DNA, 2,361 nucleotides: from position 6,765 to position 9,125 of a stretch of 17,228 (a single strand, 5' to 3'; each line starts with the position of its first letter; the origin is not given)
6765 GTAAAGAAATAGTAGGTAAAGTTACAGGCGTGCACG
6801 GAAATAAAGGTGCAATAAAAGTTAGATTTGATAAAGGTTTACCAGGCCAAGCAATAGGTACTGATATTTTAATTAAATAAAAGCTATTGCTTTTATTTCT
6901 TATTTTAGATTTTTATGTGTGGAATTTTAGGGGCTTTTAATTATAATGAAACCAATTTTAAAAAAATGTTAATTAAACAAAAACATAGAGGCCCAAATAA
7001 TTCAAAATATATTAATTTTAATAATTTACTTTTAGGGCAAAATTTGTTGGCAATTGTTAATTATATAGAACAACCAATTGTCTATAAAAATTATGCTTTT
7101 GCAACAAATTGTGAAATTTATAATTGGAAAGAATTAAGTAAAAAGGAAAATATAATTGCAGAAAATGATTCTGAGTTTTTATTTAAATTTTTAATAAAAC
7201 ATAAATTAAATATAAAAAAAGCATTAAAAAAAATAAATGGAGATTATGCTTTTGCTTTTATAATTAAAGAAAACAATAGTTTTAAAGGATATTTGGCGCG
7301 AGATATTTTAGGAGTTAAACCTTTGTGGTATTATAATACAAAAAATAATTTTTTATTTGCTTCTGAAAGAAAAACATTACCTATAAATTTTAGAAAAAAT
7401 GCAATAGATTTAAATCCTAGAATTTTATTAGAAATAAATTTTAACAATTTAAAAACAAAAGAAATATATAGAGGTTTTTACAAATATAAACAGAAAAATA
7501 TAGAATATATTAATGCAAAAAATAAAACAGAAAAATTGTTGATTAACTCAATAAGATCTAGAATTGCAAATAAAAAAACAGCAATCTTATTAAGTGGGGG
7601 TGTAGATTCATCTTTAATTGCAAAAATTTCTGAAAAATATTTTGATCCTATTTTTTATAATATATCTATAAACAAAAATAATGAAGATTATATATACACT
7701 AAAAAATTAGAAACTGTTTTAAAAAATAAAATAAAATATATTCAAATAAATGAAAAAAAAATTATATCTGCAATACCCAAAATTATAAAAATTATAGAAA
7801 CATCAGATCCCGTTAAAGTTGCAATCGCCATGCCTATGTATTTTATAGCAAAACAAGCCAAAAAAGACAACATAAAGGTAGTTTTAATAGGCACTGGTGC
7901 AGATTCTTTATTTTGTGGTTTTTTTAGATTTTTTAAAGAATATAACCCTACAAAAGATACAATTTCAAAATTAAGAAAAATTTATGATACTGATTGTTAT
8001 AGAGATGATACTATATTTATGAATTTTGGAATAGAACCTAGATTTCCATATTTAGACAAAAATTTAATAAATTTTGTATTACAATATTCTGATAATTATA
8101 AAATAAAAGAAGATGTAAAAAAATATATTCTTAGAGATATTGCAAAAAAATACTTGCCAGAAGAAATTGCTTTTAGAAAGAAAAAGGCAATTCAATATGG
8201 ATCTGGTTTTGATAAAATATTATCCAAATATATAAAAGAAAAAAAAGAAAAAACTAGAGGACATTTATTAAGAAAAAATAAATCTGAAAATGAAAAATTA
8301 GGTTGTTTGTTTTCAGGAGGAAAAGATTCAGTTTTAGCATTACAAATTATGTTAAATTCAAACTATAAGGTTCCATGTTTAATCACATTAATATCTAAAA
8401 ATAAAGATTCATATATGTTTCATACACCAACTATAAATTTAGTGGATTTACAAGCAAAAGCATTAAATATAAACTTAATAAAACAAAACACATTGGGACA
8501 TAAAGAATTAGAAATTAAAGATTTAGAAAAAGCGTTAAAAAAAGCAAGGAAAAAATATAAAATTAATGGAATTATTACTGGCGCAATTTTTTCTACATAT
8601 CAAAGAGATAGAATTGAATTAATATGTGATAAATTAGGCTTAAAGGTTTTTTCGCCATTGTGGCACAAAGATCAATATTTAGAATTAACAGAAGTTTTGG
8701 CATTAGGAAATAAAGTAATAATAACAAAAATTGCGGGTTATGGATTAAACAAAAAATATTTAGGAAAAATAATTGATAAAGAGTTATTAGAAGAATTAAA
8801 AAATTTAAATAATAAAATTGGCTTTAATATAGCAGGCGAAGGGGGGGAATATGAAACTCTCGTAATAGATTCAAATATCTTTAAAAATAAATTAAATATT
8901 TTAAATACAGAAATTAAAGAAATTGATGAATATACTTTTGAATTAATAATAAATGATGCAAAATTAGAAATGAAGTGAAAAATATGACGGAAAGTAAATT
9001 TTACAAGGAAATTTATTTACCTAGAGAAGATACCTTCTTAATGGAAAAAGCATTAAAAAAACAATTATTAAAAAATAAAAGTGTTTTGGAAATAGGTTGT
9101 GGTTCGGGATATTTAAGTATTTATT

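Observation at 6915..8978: Fusion of a glutamine-dependent asparagine-synthetase-like enzyme with a Dph6/DUF71 diphthine-ammonia-ligase-like domain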

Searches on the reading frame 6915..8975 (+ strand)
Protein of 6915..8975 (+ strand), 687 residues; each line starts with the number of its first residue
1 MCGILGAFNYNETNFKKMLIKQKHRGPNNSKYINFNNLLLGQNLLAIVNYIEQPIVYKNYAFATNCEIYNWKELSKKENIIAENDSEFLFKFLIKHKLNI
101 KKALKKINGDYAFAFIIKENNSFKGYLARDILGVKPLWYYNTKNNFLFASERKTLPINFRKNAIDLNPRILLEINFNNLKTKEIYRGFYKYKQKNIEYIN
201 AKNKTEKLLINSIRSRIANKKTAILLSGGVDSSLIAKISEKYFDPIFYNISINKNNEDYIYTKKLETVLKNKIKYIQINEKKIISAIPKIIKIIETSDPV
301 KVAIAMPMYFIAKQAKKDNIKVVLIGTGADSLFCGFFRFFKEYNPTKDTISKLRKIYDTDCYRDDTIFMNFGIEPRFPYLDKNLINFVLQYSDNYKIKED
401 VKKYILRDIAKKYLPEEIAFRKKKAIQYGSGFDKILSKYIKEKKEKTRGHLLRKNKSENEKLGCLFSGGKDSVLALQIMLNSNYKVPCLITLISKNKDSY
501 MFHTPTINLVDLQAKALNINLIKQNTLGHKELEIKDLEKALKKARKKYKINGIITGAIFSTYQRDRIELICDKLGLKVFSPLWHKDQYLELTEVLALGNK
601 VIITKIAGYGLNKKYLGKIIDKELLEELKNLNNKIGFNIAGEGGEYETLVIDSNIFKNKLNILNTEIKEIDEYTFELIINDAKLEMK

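Call 5: search_protein_families(library=pfam, proteins=[window:6915-8975:+], max_evalue=0.01)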
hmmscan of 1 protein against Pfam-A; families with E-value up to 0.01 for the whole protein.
window:6915-8975:+ (687 aa): 8 families
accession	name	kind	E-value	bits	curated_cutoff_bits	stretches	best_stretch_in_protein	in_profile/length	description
PF01902.24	Diphthami_syn_2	-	1.2e-62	211.8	23.2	1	463-678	4-214/219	Diphthamide synthase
PF00733.27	Asn_synthase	-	2.4e-46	159.5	21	2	206-342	3-140/354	Asparagine synthase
PF13537.11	GATase_7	-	1.2e-18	67.8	25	1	52-155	13-121/123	Glutamine amidotransferase domain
PF13522.11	GATase_6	-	6.2e-15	55.8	27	1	39-151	13-130/130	Glutamine amidotransferase domain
PF24167.1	DUF7411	-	1.4e-06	28.5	28.7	0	461-501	2-40/194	Family of unknown function (DUF7411)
PF02540.23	NAD_synthase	-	4.8e-05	23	21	1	206-340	6-141/242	NAD synthase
PF06508.19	QueC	-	0.00048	20.1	22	0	464-545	4-89/210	Queuosine biosynthesis protein QueC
PF03054.22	tRNA_Me_trans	-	0.0057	16.8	20.6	0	221-242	2-24/202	tRNA methyl transferase HUP domain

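Call 6: search_protein_families(library=ncbifam, proteins=[window:6915-8975:+], max_evalue=0.01)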
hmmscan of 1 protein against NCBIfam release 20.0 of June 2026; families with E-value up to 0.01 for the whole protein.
window:6915-8975:+ (687 aa): 21 families
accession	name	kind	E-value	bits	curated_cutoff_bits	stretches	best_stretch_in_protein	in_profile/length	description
TIGR01536.1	asn_synth_AEB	equivalog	5.4e-78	263.2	267.1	2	2-346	1-381/517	asparagine synthase (glutamine-hydrolyzing)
TIGR03679.1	Dph6_archaeal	equivalog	7.6e-77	257.5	197.3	1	464-681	2-217/218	diphthine--ammonia ligase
NF006949.0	PRK09431.1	equivalog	5.7e-71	239.7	499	1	1-444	1-473/554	asparagine synthase B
TIGR03104.1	trio_amidotrans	equivalog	2.3e-42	145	570.1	3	1-155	1-165/589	N-acetylglutaminylglutamine amidotransferase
TIGR03108.1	eps_aminotran_1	hypoth_equivalog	1.5e-33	116.4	816.9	3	1-156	1-167/628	XrtA/PEP-CTERM system amidotransferase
NF033535.1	lass_lactam_cya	exception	4.3e-27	95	525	2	3-155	3-165/668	lasso peptide isopeptide bond-forming cyclase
NF052346.1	PAB0415_fam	hypoth_equivalog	1.1e-14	54.7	250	1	465-674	3-201/205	PAB0415 family putative ATP pyrophosphatase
NF052347.1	TTX_0299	hypoth_equivalog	5.1e-13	49.1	250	1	465-677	3-199/200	TTX_0299 family putative ATP pyrophosphatase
NF011155.0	PRK14561.1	equivalog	4.9e-07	29.6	207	0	461-518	2-57/195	hypothetical protein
TIGR00552.1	nadE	equivalog_domain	5.5e-07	29.1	63.65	1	198-340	2-149/251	NAD(+) synthase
NF000848.1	PRK00074.1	equivalog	5.2e-06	25.3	400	1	203-280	197-279/512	glutamine-hydrolyzing GMP synthase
NF003587.0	PRK05253.1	subfamily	1e-05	24.9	195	1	448-553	16-119/301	sulfate adenylyltransferase subunit CysD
TIGR00884.1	guaA_Cterm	equivalog_domain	1.3e-05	24.6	338.75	1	209-281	6-82/310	glutamine-hydrolyzing GMP synthase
NF033561.1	macrolact_Ik_Al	subfamily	2.8e-05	22.9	300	0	364-425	430-491/561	albusnodin/ikarugamycin family macrolactam cyclase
TIGR01134.1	purF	equivalog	4.5e-05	23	350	1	53-181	85-224/432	amidophosphoribosyltransferase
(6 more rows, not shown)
